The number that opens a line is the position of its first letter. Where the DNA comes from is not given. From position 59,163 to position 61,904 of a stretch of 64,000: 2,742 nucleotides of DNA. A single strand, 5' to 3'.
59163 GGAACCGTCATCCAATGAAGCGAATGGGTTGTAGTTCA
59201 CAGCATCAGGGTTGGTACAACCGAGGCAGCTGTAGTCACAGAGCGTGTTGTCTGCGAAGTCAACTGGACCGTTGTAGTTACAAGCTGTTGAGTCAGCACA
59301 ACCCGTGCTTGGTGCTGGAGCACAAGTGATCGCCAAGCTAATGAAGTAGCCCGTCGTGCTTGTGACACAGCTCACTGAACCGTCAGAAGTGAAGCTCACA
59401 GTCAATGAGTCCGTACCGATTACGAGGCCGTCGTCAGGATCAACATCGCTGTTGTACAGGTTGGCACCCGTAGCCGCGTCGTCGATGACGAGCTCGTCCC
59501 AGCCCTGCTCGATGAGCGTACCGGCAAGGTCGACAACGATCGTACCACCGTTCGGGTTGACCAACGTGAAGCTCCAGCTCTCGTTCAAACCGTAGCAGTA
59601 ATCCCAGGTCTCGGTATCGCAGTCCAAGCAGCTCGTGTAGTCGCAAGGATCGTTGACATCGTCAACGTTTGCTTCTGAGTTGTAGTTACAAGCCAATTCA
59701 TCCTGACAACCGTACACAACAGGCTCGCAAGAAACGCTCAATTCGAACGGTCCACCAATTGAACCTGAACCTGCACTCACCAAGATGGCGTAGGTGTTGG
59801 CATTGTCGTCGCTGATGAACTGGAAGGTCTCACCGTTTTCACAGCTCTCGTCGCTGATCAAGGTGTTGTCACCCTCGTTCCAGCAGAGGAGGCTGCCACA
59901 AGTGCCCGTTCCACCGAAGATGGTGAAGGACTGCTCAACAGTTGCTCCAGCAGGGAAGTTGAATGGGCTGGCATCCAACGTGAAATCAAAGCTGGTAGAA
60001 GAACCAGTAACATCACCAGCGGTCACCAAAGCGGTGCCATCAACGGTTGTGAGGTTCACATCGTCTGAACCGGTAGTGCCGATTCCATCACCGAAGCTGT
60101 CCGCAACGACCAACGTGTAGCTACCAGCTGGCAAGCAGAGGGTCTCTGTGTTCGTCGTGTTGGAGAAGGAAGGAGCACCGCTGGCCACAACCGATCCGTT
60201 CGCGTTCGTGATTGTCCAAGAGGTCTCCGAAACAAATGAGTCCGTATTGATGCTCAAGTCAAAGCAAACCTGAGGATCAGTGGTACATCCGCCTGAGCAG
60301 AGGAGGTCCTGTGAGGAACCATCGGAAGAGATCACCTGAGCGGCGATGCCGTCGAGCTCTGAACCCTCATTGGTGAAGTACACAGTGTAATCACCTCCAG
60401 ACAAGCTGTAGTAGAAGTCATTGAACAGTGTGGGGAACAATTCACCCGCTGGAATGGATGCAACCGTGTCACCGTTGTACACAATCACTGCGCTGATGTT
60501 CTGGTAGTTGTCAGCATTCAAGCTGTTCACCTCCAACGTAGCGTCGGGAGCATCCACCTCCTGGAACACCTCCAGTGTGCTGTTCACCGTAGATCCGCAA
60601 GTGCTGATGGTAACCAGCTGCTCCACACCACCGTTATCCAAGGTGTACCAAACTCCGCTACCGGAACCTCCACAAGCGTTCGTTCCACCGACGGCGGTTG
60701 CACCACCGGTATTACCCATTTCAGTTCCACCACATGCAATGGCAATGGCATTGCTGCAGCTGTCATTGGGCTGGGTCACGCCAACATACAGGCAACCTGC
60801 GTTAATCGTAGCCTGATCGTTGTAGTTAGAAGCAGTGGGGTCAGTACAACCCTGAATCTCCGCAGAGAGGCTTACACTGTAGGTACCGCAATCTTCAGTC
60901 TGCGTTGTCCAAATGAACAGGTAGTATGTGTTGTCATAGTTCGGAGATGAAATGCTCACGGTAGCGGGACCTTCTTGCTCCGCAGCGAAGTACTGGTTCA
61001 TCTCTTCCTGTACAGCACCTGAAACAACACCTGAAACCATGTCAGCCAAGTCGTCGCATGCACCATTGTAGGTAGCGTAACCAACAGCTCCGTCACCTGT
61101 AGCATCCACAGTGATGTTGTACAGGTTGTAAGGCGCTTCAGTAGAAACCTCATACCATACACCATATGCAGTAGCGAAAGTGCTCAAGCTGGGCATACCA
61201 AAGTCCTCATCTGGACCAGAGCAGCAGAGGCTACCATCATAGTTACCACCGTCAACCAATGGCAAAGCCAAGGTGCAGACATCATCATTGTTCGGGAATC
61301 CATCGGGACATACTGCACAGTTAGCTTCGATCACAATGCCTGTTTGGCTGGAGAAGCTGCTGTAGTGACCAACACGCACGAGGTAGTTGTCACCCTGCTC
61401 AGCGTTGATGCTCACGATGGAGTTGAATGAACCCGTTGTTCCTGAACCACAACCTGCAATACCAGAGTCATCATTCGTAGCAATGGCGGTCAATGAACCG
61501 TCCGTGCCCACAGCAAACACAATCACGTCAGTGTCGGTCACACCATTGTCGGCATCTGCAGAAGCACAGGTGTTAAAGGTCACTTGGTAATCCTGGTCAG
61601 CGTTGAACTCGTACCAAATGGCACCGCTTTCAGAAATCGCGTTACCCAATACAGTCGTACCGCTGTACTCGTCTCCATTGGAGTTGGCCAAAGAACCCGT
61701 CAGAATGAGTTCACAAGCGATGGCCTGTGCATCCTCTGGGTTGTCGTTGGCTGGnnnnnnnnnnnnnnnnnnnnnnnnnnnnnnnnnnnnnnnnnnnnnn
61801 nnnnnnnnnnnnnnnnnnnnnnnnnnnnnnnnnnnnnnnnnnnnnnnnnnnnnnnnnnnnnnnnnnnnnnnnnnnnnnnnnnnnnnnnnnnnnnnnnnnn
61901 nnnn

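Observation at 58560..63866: Monocistronic 1,768-aa cysteine-stapled mosaic secreted protein with no recognisable catalytic or classical adhesin domain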

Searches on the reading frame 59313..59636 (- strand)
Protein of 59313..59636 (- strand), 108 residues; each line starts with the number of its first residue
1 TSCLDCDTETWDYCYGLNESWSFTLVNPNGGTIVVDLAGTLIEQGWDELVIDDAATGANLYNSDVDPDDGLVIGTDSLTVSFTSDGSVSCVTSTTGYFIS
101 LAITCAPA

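Call 59: search_solved_structures(query=A6, max_evalue=10, show_alignments=2)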
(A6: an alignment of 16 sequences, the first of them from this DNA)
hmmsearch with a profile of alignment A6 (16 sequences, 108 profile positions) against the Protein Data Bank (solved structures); distinct sequences matched with E-value up to 10: 3.
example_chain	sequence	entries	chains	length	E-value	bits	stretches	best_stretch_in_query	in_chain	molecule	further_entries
6ehf_A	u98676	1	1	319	0.07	16.6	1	30-83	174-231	OmpT protein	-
5oyk_A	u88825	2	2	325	0.071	16.6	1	30-83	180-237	Gram-negative porin family protein | OmpT protein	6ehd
6ehe_A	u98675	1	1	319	0.072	16.6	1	30-83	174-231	OmpT protein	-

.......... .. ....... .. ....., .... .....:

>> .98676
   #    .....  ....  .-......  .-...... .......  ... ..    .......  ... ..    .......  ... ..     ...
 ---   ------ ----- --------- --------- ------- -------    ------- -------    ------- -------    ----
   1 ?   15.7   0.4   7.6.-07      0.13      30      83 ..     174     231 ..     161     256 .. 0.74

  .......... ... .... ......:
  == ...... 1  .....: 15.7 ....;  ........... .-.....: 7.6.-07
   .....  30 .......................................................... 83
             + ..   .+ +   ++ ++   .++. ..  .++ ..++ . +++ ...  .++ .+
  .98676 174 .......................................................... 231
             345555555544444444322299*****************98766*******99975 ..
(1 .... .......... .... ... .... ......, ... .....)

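Call 60: search_protein_families(library=pfam, alignment_id=A6, max_evalue=10)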
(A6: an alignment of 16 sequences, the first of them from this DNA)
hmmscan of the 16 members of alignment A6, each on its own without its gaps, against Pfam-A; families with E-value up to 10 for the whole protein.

A. member 1, seq(108 aa): 1 family
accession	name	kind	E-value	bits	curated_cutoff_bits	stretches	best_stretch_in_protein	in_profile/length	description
PF21129.3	TibC_1st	-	0.095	13.2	27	1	75-103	29-57/63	Glycosyltransferase TibC, N-terminal domain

B. families by the number of members that match (of 16 scanned): 10 families
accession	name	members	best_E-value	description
PF01833.30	TIG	5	0.0013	IPT/TIG domain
PF21129.3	TibC_1st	3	0.071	Glycosyltransferase TibC, N-terminal domain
PF23062.1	CUB_M02D8_5_3rd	2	0.0048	M02D8_5-like, third CUB domain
PF12019.13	GspH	1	0.085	Type II transport protein GspH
PF02494.22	HYR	1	0.094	HYR domain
PF16330.10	MukB_hinge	1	0.12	MukB hinge domain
PF11741.13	AMIN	1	0.17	AMIN domain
PF04151.21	PPC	1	0.19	Bacterial pre-peptidase C-terminal domain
PF22768.1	SPP1_Dit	1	0.2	Siphovirus-type tail component, C-terminal domain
PF06193.16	Orthopox_A5L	1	0.54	Orthopoxvirus A5L protein-like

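Call 93: find_homologous_proteins(query=A6, max_evalue=0.001)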
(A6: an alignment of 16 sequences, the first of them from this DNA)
Query A6 (16 sequences) (108 aa, profile of the alignment): 3 proteins with E <= 0.001 among 2753 candidates.
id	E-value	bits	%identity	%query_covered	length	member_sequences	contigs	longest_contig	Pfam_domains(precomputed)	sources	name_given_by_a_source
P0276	4.7e-48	180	90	91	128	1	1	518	-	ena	-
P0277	2.4e-34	136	88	77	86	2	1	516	-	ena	-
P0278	9.9e-31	124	88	69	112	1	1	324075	-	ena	-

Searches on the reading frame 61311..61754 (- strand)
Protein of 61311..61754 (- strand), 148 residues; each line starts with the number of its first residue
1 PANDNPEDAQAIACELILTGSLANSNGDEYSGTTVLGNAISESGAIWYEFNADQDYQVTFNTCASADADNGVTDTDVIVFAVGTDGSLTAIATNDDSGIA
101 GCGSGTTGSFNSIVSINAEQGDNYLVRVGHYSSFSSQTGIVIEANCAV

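Call 55: search_solved_structures(query=A5, max_evalue=10, show_alignments=3)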
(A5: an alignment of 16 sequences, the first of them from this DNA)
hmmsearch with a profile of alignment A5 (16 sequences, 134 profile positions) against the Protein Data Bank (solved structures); distinct sequences matched with E-value up to 10: 10.
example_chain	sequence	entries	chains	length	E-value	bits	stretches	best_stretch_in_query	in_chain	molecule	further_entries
5sv5_A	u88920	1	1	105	0.00075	22.8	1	47-132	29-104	Microbial collagenase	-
5iku_A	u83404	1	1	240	0.0092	19.3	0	45-132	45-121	Collagenase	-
2luw_A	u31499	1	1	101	0.037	17.3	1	34-125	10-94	Metalloprotease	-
4dzg_A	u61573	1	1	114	0.07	16.4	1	36-105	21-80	PliG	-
2eny_A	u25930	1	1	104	0.14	15.5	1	71-132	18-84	Obscurin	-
9wca_J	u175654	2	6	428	0.51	13.6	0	49-80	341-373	A8 gpJ 713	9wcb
4hpk_A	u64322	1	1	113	1.1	12.5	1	88-133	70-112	Collagenase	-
7dxn_A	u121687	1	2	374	1.3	12.4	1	24-87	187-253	Membrane associated protein kinase with beta-propeller domain, pyrrolo-quinoline quinone b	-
7eq5_A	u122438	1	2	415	1.3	12.4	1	24-87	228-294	Membrane associated protein kinase with beta-propeller domain, pyrrolo-quinoline quinone b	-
7evf_AA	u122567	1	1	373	1.3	12.3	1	23-87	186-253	PQQ_3 domain-containing protein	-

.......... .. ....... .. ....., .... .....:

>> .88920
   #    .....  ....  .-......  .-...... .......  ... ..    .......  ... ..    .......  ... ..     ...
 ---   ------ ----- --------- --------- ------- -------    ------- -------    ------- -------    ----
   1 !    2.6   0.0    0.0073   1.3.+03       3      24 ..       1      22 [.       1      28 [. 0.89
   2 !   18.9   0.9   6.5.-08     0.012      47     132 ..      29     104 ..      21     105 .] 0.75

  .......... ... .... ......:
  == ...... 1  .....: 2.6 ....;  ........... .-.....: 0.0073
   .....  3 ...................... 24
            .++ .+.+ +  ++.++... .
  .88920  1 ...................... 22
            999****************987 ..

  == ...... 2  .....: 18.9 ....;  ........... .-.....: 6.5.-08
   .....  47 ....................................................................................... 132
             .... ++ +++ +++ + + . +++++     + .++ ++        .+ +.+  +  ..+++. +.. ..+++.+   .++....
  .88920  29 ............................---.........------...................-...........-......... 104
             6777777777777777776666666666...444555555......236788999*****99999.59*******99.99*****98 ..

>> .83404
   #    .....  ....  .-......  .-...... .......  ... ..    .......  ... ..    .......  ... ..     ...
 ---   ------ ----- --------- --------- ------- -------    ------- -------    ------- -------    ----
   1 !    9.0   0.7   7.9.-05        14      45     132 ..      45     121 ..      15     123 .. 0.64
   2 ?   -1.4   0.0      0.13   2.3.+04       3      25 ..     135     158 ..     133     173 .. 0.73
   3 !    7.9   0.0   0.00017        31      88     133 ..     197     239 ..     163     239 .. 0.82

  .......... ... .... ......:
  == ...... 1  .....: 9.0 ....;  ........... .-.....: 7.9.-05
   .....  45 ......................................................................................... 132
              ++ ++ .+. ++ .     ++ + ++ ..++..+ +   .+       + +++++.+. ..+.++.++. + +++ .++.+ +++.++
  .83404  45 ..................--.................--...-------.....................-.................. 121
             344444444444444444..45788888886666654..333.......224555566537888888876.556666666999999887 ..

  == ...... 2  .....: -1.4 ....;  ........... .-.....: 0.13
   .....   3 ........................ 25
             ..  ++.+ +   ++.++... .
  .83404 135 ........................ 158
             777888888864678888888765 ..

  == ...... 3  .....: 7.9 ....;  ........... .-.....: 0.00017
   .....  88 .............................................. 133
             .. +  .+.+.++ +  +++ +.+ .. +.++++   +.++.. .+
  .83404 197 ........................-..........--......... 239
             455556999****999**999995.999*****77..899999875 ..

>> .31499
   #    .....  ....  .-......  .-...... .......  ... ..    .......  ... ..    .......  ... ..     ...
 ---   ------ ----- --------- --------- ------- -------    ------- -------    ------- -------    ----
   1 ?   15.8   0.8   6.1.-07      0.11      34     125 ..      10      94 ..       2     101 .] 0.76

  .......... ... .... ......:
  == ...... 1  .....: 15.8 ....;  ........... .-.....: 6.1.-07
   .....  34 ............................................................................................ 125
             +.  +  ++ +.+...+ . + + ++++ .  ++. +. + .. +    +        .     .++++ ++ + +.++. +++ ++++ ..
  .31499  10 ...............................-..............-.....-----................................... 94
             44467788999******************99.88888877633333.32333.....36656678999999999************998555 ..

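Call 56: search_protein_families(library=pfam, alignment_id=A5, max_evalue=10)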
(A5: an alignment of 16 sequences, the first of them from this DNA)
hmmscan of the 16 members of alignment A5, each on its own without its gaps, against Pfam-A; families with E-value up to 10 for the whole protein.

A. member 1, seq(148 aa): 0 families

B. families by the number of members that match (of 16 scanned): 7 families
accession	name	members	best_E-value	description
PF04151.21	PPC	5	0.00045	Bacterial pre-peptidase C-terminal domain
PF23759.1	GBD_T9SS_assoc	4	0.0005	Galactose binding domain-like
PF10618.14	Tail_tube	1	0.0065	Phage tail tube protein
PF16656.11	Pur_ac_phosph_N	1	0.013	Purple acid Phosphatase, N-terminal domain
PF05578.19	Peptidase_S31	1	0.059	Pestivirus NS3 polyprotein peptidase S31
PF05709.17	Sipho_tail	1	0.075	Phage tail protein RIFT-related domain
PF08300.18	HCV_NS5a_1a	1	0.15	Hepatitis C virus non-structural 5a zinc finger domain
